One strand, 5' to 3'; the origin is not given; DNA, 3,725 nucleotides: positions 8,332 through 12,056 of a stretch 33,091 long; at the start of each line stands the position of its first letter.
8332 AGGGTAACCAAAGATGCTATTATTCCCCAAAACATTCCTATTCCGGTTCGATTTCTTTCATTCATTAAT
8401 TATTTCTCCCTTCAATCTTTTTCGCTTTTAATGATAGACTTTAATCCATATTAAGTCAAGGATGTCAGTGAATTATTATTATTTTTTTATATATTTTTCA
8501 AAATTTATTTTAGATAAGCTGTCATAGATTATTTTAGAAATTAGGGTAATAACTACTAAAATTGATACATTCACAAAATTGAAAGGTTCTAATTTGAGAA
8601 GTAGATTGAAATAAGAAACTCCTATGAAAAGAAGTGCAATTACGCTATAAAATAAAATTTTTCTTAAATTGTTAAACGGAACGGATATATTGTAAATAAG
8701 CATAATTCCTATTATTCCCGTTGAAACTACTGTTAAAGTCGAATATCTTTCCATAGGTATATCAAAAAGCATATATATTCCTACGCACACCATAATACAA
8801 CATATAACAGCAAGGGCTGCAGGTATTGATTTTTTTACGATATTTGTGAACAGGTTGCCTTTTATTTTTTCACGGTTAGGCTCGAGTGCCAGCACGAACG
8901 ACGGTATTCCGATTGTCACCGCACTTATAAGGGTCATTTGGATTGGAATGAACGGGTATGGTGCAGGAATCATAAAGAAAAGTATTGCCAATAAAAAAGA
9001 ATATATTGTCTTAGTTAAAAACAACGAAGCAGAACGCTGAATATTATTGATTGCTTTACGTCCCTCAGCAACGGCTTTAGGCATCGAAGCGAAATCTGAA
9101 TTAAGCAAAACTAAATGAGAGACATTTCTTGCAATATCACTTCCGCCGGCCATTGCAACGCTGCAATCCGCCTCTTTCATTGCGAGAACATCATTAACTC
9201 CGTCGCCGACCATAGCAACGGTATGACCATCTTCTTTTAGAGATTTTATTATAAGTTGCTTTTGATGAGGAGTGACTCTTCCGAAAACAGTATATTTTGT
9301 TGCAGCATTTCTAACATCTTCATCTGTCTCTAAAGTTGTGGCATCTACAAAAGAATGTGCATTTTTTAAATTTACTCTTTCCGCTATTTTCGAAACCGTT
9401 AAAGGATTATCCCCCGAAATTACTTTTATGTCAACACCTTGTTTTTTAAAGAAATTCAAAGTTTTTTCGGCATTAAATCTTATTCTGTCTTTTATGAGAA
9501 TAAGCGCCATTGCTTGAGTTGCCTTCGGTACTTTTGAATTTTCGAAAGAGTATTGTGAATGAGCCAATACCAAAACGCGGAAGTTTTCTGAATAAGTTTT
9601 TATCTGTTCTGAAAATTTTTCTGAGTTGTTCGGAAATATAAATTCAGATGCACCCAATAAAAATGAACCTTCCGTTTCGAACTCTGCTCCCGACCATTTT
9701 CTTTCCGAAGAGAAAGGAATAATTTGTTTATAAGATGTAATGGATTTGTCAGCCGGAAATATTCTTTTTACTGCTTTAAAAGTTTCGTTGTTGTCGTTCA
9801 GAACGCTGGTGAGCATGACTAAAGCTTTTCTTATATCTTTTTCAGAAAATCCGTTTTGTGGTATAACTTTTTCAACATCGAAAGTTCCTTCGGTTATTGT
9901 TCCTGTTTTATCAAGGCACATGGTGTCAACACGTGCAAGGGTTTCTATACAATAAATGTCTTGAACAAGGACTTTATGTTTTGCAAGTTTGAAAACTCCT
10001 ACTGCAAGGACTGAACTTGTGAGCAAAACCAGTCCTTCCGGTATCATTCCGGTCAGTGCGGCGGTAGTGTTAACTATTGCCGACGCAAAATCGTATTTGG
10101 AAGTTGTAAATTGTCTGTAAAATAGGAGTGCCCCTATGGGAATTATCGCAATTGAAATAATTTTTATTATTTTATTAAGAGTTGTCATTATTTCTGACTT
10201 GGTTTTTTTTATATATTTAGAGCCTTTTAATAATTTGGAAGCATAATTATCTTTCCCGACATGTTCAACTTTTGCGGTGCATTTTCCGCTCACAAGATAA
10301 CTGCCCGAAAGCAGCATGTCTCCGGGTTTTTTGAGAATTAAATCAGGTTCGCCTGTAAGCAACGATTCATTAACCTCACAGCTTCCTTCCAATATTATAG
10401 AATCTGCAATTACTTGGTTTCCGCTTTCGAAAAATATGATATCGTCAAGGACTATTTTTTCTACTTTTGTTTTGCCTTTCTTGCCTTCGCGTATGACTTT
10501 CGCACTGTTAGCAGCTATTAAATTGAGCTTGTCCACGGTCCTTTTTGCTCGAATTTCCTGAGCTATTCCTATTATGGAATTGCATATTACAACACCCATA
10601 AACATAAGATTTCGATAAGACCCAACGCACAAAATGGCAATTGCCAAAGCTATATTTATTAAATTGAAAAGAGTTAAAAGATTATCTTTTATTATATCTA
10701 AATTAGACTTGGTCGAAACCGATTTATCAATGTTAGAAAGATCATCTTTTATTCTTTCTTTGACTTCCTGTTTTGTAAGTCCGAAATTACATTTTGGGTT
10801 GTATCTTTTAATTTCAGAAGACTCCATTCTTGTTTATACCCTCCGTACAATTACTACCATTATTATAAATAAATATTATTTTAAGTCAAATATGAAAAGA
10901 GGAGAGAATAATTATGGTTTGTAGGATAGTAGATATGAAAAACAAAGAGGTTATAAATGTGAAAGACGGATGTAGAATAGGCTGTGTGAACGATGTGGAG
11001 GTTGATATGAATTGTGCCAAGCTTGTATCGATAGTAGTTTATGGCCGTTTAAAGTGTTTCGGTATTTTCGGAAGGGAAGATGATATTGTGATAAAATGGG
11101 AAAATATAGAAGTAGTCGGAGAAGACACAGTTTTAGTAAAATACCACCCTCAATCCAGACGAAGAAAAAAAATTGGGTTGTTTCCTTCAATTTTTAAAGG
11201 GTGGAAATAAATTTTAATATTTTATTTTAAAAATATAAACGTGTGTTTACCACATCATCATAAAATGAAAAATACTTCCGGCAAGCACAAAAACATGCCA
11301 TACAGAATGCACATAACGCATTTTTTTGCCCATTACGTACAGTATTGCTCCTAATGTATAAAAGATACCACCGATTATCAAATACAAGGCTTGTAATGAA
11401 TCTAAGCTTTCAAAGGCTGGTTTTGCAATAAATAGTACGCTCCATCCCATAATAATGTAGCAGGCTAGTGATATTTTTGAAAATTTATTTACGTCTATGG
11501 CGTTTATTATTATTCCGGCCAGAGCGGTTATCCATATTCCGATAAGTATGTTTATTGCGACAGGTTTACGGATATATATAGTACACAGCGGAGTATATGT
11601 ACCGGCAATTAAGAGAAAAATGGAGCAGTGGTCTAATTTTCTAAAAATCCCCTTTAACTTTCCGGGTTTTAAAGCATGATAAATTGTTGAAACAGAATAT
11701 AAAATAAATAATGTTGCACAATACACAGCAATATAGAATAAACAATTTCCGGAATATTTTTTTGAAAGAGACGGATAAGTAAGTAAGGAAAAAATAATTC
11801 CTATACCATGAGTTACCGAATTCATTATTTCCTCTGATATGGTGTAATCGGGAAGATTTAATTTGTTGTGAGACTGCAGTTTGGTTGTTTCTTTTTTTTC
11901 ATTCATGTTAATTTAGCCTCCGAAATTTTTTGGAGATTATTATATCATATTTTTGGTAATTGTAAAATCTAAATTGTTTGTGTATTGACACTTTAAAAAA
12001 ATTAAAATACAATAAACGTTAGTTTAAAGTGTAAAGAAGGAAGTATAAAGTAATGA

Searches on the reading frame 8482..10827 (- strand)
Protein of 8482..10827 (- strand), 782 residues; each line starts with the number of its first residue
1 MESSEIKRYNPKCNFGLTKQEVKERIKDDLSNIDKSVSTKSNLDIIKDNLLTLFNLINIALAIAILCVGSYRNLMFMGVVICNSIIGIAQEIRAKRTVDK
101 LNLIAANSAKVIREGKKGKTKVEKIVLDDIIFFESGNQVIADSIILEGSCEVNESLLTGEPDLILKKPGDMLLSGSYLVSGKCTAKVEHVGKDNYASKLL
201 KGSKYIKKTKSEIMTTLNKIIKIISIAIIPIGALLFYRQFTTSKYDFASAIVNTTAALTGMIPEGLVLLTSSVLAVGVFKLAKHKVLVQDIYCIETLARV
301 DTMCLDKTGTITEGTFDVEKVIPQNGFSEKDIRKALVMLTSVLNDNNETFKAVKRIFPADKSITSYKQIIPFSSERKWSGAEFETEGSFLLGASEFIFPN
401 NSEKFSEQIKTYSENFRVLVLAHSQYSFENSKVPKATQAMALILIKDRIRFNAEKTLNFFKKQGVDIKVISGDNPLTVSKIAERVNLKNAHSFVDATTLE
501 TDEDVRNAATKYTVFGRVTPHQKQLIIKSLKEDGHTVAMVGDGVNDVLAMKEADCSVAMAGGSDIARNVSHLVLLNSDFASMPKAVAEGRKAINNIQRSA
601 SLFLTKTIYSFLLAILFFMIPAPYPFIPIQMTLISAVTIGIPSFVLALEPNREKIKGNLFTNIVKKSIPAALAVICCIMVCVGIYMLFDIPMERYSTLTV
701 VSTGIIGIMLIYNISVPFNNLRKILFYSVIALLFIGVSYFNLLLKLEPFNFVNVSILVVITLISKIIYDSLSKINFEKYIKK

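Call 57: search_protein_families(library=ncbifam, proteins=[window:8482-10827:-], max_evalue=0.00001)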
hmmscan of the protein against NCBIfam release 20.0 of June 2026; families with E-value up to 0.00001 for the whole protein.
window:8482-10827:- (782 aa): 22 families
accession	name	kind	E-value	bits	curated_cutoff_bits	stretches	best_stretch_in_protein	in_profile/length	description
TIGR01494.1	ATPase_P-type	subfamily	1.3e-73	248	62.3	3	76-341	2-253/478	HAD-IC family P-type ATPase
TIGR01525.1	ATPase-IB_hvy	subfamily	6.1e-73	246.5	346.25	2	56-492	4-432/560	heavy metal translocating P-type ATPase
TIGR01647.1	ATPase-IIIA_H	equivalog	2.7e-69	234.2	615.5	1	16-648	1-646/755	plasma-membrane proton-efflux P-type ATPase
TIGR01522.1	ATPase-IIA2_Ca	equivalog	1e-53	182.3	798.3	1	36-682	49-745/854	calcium-transporting P-type ATPase, PMR1-type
TIGR01517.1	ATPase-IIB_Ca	equivalog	2.4e-53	181.5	507.05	1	80-655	128-748/882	calcium-translocating P-type ATPase, PMCA-type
TIGR01524.1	ATPase-IIIB_Mg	equivalog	8e-53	179.5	610.75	2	414-615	477-686/867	magnesium-translocating P-type ATPase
TIGR01511.1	ATPase-IB1_Cu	subfamily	1.3e-50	172.8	397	2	79-322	52-283/542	copper-translocating P-type ATPase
NF011702.0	PRK15122.1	subfamily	1.1e-49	169.3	975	2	403-617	502-727/907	magnesium-translocating P-type ATPase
TIGR01512.1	ATPase-IB2_Cd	subfamily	1.8e-49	168.8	313.5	2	59-323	6-257/494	cadmium family heavy metal-translocating P-type ATPase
TIGR01116.1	ATPase-IIA1_Ca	equivalog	6.4e-49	166.8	703.4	2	438-655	456-663/799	calcium-translocating P-type ATPase, SERCA-type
TIGR01106.1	ATPase-IIC_X-K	subfamily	3.3e-45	154.4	946.1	2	502-652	649-802/997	Na,H/K antiporter P-type ATPase subunit alpha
NF007952.0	PRK10671.1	equivalog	4.6e-44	150.8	1316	1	75-599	295-781/838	copper-exporting P-type ATPase CopA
TIGR01523.1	ATPase-IID_K-Na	equivalog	1.3e-41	142.1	645.05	3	408-657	544-820/997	potassium/sodium efflux P-type ATPase, fungal-type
TIGR01657.1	P-ATPase-V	hypoth_equivalog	2.1e-40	138.1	618.25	3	503-684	771-947/1055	ATP13A2 family polyamine export P-type ATPase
NF008262.1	PRK11033.1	equivalog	1.5e-36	126.2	1005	1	86-605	212-690/731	zinc/cadmium/mercury/lead-transporting ATPase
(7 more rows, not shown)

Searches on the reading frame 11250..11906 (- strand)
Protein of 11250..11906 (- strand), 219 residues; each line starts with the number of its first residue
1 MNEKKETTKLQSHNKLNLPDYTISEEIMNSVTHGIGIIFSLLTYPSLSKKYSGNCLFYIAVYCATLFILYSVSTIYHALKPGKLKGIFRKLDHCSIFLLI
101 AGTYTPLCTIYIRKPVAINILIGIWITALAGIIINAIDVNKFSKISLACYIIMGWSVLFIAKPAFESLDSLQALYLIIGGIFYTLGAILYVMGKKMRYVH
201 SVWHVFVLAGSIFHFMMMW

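Call 57: search_protein_families(library=ncbifam, proteins=[window:11250-11906:-], max_evalue=0.00001)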
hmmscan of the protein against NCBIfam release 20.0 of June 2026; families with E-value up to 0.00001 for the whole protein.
window:11250-11906:- (219 aa): 2 families
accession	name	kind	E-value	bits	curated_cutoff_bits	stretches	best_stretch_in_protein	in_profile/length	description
NF011669.1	PRK15087.1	equivalog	4.8e-61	205.8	80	1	26-218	1-196/199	PAQR family membrane homeostasis protein TrhA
TIGR01065.1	hlyIII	subfamily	6.1e-54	182.6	172.2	1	25-219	1-201/204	hemolysin III family protein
